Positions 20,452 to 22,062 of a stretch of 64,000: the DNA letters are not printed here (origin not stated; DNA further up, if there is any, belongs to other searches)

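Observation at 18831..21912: hom-thrC-thrB wedged between murG and murC inside the dcw cluster, joined by GTGA overlaps on both sides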

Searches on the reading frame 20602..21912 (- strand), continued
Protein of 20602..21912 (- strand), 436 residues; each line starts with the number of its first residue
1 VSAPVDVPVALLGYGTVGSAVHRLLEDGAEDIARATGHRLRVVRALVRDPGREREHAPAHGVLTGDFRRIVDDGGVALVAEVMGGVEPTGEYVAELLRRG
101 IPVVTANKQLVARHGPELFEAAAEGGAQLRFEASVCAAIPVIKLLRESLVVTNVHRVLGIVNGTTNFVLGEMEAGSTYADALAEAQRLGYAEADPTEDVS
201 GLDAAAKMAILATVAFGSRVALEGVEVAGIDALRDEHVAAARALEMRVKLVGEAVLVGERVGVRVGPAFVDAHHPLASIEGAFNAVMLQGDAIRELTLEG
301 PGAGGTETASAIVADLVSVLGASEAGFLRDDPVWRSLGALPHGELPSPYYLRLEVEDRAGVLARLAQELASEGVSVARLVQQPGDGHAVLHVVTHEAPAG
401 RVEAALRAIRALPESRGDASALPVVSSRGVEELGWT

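Call 18: find_encoding_contigs(protein=P0037, flank=10000, max_places=1)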
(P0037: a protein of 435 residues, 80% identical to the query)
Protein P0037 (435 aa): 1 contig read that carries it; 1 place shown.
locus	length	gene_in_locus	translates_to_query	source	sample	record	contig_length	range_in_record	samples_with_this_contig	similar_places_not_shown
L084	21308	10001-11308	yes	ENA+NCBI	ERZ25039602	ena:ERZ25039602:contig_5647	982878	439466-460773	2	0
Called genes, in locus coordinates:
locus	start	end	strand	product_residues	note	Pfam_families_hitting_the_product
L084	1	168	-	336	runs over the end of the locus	PF01118:Semialdhyde_dh, PF22698:Semialdhyde_dhC_1, PF02774:Semialdhyde_dhC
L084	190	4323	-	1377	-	PF00310:GATase_2, PF04898:Glu_syn_central, PF01645:Glu_synthase, PF01493:GXGXG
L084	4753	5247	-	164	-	PF14376:Haem_bd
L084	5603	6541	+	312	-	PF00180:Iso_dh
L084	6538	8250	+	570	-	PF02776:TPP_enzyme_N, PF00205:TPP_enzyme_M, PF02775:TPP_enzyme_C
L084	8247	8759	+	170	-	PF01842:ACT, PF13291:ACT_4 (weak), PF22629:ACT_AHAS_ss, PF13710:ACT_5, PF10369:ALS_ss_C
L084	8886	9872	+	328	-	PF07991:KARI_N, PF01450:KARI_C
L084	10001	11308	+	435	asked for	PF03447:NAD_binding_3, PF00742:Homoserine_dh, PF01842:ACT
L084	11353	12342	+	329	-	PF00291:PALP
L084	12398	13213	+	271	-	PF00288:GHMP_kinases_N, PF08544:GHMP_kinases_C (weak)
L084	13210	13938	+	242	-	PF00581:Rhodanese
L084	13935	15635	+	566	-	PF00920:ILVD_EDD_N, PF24877:ILV_EDD_C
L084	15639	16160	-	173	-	PF00072:Response_reg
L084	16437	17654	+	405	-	PF00291:PALP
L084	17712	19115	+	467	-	PF00330:Aconitase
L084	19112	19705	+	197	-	PF00694:Aconitase_C, PF27512:LeuD, PF27434:LeuD_C (weak)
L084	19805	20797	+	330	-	PF00180:Iso_dh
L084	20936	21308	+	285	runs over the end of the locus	PF00800:PDT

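Call 19: find_encoding_contigs(protein=P0028, flank=10000, max_places=1)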
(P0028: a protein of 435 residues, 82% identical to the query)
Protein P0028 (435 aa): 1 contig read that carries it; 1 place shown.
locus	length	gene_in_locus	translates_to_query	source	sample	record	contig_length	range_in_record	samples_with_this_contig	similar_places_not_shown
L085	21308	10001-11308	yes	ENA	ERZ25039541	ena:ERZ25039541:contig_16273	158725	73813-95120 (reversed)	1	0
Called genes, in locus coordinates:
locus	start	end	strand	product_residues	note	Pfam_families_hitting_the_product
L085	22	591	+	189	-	PF01795:Methyltransf_5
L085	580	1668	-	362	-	-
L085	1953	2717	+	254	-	PF00905:Transpeptidase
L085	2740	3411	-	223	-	-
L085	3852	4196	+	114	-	PF02875:Mur_ligase_C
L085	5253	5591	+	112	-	PF02875:Mur_ligase_C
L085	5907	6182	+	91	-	PF00953:Glycos_transf_4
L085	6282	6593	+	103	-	-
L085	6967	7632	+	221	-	-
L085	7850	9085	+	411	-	PF01098:FTSW_RODA_SPOVE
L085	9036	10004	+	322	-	PF03033:Glyco_transf_28, PF13579:Glyco_trans_4_4 (weak), PF04101:Glyco_tran_28_C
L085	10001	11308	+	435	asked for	PF03447:NAD_binding_3, PF00742:Homoserine_dh, PF01842:ACT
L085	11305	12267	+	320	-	PF00291:PALP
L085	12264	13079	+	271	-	PF00288:GHMP_kinases_N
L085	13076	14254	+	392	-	PF08245:Mur_ligase_M (weak), PF02875:Mur_ligase_C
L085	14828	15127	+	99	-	PF02873:MurB_C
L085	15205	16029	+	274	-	PF08478:POTRA_1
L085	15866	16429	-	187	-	-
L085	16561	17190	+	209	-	PF12327:FtsZ_C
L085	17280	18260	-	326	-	PF08240:ADH_N, PF13602:ADH_zinc_N_2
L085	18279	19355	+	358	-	PF01571:GCV_T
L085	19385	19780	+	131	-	PF01597:GCV_H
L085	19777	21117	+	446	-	PF02347:GDC-P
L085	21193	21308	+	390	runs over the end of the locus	PF02347:GDC-P, PF00266:Aminotran_5 (weak)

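Call 20: find_related_loci(query=L084:8886-9872:+, collection=metagenome_contigs, flank=10000)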
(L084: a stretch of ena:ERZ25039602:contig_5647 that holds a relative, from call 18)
Query L084:8886-9872:+ (328 aa) in metagenome_contigs; peptide patterns used: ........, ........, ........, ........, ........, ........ (x = any residue, [..] = any of these).
600 stretches matched a pattern (row limit reached: there are more); 596 encode a relative of the query (tblastn E <= 1e-3); the best 80 are kept; 80 distinct loci.
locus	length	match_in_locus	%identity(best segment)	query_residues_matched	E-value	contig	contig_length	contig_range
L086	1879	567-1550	73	1-328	4e-164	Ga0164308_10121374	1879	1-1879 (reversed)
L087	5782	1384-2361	66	1-326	5e-137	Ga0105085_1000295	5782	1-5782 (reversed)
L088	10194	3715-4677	67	1-321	3e-132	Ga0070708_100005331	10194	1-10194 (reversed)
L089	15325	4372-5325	61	6-322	4e-130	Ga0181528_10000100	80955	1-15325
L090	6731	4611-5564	60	6-322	3e-129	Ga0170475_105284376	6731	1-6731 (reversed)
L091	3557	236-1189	60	6-322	2e-131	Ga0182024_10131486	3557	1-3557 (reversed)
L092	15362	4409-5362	59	6-322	2e-127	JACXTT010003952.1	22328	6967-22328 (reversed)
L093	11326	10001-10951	62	7-322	4e-127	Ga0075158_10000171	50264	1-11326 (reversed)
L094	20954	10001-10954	60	6-322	9e-127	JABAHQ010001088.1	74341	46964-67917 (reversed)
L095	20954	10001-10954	59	6-322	1e-126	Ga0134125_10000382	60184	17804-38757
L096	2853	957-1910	58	6-322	3e-132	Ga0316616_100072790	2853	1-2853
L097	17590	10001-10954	59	6-322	4e-126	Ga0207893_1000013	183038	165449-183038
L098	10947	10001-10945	59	6-319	4e-126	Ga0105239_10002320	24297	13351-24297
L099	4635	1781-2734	59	6-322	1e-126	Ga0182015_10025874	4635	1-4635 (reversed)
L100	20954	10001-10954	58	6-322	5e-125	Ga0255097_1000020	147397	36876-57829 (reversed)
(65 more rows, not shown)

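Call 22: find_homologous_proteins(query=L084:8886-9872:+, max_evalue=1e-60)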
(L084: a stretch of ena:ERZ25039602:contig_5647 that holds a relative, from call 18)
Query L084:8886-9872:+ (328 aa): 7996 proteins with E <= 1e-60 among 8000 candidates; the best 120 are listed.
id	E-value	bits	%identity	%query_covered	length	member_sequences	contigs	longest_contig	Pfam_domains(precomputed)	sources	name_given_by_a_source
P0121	7.6e-210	713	100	100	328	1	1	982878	PF01450.26,PF07991.19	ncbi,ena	-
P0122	1.7e-193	660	91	100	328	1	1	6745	PF01450.26,PF07991.19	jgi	jgi:ketol-acid reductoisomerase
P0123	1.7e-192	656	91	99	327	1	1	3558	PF01450.26,PF07991.19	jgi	jgi:ketol-acid reductoisomerase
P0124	2.0e-191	653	85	80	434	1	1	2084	PF01450.26,PF07991.19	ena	-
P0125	4.1e-190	649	90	100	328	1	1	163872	PF01450.26,PF07991.19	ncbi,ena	-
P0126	2.2e-189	646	90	99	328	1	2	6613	PF01450.26,PF07991.19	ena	-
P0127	2.4e-189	646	90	99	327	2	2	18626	PF01450.26,PF07991.19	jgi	jgi:ketol-acid reductoisomerase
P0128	9.0e-189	644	90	99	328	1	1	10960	PF01450.26,PF07991.19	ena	-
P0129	2.7e-187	639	89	100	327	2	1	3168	PF01450.26,PF07991.19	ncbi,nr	ncbi:MAG TPA: ketol-acid reductoisomerase [Gaiellaceae bacterium]|nr:ketol-acid reductoisomerase [Ga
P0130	5.1e-187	638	89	99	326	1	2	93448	PF01450.26,PF07991.19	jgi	jgi:ketol-acid reductoisomerase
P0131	1.6e-185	634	87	100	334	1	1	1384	PF01450.26,PF07991.19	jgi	jgi:ketol-acid reductoisomerase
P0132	2.8e-182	623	87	100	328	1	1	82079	PF01450.26,PF07991.19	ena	-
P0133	2.9e-182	623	86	100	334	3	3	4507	PF01450.26,PF07991.19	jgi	jgi:ketol-acid reductoisomerase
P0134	3.1e-181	619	85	100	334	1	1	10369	PF01450.26,PF07991.19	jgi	jgi:ketol-acid reductoisomerase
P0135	7.1e-181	618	86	100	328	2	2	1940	PF01450.26,PF03807.24,PF07991.19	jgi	jgi:ketol-acid reductoisomerase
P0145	7.0e-178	608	85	100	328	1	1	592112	PF01450.26,PF07991.19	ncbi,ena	-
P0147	1.0e-177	608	84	100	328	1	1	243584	PF01450.26,PF07991.19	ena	-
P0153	2.0e-176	604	84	100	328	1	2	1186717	PF01450.26,PF07991.19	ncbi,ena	-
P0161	7.3e-176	602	83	100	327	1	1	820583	PF01450.26,PF03446.22,PF07991.19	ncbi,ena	-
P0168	2.9e-175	600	83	99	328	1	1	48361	PF01450.26,PF07991.19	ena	-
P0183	5.0e-174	596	83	99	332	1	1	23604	PF01450.26,PF07991.19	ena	-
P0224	2.1e-171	587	82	100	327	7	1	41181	PF01450.26,PF07991.19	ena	-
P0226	3.0e-171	587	83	100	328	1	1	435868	PF01450.26,PF07991.19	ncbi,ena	-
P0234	1.1e-170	585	83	100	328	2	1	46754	PF01450.26,PF07991.19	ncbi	-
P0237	1.5e-170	584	83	100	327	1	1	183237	PF01450.26,PF07991.19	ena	-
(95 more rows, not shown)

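Call 23: find_encoding_contigs(protein=P0125, flank=10000, max_places=1)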
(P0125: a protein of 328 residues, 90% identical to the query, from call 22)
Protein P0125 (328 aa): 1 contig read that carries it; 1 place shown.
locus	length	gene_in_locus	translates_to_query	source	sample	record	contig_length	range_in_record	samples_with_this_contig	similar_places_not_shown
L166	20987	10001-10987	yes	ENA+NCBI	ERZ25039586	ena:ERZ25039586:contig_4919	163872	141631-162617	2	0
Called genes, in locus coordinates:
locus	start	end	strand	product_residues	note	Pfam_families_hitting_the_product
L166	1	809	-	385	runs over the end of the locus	PF01960:ArgJ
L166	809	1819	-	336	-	PF01118:Semialdhyde_dh, PF22698:Semialdhyde_dhC_1, PF02774:Semialdhyde_dhC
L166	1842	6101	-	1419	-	PF00310:GATase_2, PF04898:Glu_syn_central, PF01645:Glu_synthase, PF01493:GXGXG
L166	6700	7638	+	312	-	PF00180:Iso_dh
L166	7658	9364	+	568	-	PF02776:TPP_enzyme_N, PF00205:TPP_enzyme_M, PF02775:TPP_enzyme_C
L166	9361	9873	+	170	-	PF01842:ACT, PF13291:ACT_4 (weak), PF22629:ACT_AHAS_ss, PF13710:ACT_5, PF10369:ALS_ss_C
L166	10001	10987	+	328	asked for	PF07991:KARI_N, PF01450:KARI_C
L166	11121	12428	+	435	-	PF03447:NAD_binding_3, PF00742:Homoserine_dh, PF01842:ACT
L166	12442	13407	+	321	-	PF00291:PALP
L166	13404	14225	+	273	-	PF00288:GHMP_kinases_N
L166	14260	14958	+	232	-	PF00581:Rhodanese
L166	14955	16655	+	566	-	PF00920:ILVD_EDD_N, PF24877:ILV_EDD_C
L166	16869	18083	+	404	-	PF00291:PALP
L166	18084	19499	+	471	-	PF00330:Aconitase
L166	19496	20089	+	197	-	PF00694:Aconitase_C, PF27512:LeuD, PF27434:LeuD_C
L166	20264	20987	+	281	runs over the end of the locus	PF00800:PDT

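Call 24: find_encoding_contigs(protein=P0132, flank=10000, max_places=1)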
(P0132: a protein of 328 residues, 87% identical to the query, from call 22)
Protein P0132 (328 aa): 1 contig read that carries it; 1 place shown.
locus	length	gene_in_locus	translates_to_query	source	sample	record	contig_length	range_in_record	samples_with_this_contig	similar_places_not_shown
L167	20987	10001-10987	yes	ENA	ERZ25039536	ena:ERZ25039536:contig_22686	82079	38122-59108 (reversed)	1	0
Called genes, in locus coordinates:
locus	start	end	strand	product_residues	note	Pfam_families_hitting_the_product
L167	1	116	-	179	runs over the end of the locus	PF01960:ArgJ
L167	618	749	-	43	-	-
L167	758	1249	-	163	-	PF02774:Semialdhyde_dhC, PF22698:Semialdhyde_dhC_1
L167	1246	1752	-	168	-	PF01118:Semialdhyde_dh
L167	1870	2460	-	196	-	PF01493:GXGXG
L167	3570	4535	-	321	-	PF04898:Glu_syn_central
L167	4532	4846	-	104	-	PF04898:Glu_syn_central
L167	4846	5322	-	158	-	PF00310:GATase_2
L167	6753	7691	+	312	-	-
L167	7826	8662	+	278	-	PF02776:TPP_enzyme_N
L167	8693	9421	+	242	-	PF02775:TPP_enzyme_C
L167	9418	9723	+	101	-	PF01842:ACT, PF13291:ACT_4 (weak), PF22629:ACT_AHAS_ss, PF13710:ACT_5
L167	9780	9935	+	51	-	PF10369:ALS_ss_C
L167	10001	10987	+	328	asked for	PF07991:KARI_N, PF01450:KARI_C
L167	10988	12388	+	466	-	PF03447:NAD_binding_3, PF00742:Homoserine_dh, PF01842:ACT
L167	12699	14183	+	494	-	PF00291:PALP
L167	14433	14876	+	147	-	PF00581:Rhodanese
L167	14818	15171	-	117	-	-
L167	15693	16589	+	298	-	PF00920:ILVD_EDD_N, PF24877:ILV_EDD_C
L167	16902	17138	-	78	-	-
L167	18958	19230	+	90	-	PF00291:PALP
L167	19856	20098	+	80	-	PF07729:FCD (weak)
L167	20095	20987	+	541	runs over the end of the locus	PF02515:CoA_transf_3, PF00682:HMGL-like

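Call 26: find_encoding_contigs(protein=P0011, flank=10000, max_places=4)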
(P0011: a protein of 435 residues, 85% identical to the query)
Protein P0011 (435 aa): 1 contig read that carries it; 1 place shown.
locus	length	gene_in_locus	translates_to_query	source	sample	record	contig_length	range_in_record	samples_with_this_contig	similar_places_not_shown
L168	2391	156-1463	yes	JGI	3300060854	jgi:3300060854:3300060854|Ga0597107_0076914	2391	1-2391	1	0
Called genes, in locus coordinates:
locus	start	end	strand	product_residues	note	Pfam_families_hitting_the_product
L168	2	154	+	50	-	?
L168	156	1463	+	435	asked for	PF03447:NAD_binding_3, PF00742:Homoserine_dh, PF01842:ACT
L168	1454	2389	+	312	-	?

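Call 33: find_encoding_contigs(protein=P0005, flank=10000, max_places=1)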
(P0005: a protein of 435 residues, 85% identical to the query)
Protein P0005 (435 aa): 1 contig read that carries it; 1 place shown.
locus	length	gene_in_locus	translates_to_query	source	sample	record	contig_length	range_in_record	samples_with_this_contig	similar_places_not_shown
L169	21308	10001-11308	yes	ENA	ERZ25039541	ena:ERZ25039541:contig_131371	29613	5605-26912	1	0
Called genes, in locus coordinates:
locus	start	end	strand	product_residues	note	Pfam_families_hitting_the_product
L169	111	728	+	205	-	PF01795:Methyltransf_5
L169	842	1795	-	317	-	-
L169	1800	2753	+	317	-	PF00905:Transpeptidase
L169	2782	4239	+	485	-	PF01225:Mur_ligase, PF08245:Mur_ligase_M, PF02875:Mur_ligase_C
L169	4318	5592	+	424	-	PF08245:Mur_ligase_M, PF02875:Mur_ligase_C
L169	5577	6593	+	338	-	PF10555:MraY_sig1 (weak), PF00953:Glycos_transf_4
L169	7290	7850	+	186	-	PF02875:Mur_ligase_C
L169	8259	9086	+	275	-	PF01098:FTSW_RODA_SPOVE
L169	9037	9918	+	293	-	PF03033:Glyco_transf_28, PF04101:Glyco_tran_28_C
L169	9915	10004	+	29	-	-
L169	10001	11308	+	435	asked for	PF03447:NAD_binding_3, PF00742:Homoserine_dh, PF01842:ACT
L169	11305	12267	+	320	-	PF00291:PALP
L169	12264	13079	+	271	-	PF00288:GHMP_kinases_N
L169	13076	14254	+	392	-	PF08245:Mur_ligase_M (weak), PF02875:Mur_ligase_C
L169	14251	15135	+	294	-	PF01565:FAD_binding_4, PF02873:MurB_C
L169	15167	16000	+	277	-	PF08478:POTRA_1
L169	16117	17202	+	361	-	PF00091:Tubulin, PF12327:FtsZ_C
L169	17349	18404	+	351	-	PF01571:GCV_T, PF08669:GCV_T_C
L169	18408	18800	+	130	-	PF01597:GCV_H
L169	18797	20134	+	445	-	PF02347:GDC-P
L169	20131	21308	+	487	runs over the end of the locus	PF02347:GDC-P, PF00266:Aminotran_5 (weak), PF21478:GcvP2_C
